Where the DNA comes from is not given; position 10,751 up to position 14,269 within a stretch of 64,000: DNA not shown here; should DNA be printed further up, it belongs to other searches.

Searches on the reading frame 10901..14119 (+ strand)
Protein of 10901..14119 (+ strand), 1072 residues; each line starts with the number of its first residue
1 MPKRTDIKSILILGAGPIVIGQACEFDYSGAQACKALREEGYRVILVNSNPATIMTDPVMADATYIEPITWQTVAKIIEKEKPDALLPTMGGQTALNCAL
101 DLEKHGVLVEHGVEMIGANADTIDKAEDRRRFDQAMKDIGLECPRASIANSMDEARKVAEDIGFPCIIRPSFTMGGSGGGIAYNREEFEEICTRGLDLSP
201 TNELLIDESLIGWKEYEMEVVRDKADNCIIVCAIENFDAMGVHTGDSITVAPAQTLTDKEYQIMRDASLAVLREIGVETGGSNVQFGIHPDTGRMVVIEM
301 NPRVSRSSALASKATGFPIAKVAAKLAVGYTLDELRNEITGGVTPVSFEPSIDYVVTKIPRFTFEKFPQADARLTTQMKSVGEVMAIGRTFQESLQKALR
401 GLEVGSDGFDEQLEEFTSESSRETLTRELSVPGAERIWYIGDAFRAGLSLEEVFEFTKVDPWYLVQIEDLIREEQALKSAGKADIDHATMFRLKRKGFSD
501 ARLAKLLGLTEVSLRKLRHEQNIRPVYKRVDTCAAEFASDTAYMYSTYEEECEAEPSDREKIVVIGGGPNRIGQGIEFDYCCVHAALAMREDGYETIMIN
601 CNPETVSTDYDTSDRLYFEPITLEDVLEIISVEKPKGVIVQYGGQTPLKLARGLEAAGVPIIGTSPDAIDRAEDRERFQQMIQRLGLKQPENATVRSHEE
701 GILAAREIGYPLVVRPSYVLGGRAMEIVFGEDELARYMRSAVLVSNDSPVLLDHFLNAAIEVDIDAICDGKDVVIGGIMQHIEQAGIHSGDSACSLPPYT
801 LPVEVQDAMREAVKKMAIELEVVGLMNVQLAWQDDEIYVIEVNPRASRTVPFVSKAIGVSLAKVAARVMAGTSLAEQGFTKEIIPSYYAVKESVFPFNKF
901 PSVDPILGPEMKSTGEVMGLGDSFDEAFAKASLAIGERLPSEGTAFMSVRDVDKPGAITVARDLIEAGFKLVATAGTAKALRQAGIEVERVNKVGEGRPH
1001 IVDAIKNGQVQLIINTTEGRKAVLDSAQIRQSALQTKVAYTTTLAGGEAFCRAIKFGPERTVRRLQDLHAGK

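Call 77: search_protein_families(library=pfam, proteins=[window:10901-14119:+], max_evalue=0.00001)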
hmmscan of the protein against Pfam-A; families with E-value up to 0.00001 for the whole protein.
window:10901-14119:+ (1072 aa): 9 families
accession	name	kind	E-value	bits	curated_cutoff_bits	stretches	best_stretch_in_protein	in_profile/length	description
PF02786.22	CPSase_L_D2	-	2.6e-110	367.4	19.8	2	128-334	1-210/211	Carbamoyl-phosphate synthase L chain, ATP binding domain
PF25596.1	CPSase_L_D1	-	3.5e-101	333.7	27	2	7-125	2-118/118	Carbamoyl phosphate synthase preATP-grasp domain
PF02787.25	CPSase_L_D3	-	1.5e-25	89.5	26.6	1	428-506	2-79/80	Carbamoyl-phosphate synthetase large chain, oligomerisation domain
PF02142.27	MGS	-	6e-24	84.4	24.1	1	957-1042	2-94/94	MGS-like domain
PF02222.28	ATP-grasp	-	3.5e-16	59.8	27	1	680-846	1-163/179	ATP-grasp domain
PF02655.19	ATP-grasp_3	-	1.8e-12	48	23.2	1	673-846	2-157/160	ATP-grasp domain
PF07478.18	Dala_Dala_lig_C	-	1.8e-10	41.1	24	0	687-844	7-174/204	D-ala D-ala ligase C-terminus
PF15632.11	ATPgrasp_Ter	-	7.4e-09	35.9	29.1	1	803-872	43-111/131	ATP-grasp in the biosynthetic pathway with Ter operon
PF13535.11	ATP-grasp_4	-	6.4e-07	29.6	27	0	163-303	2-151/160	ATP-grasp domain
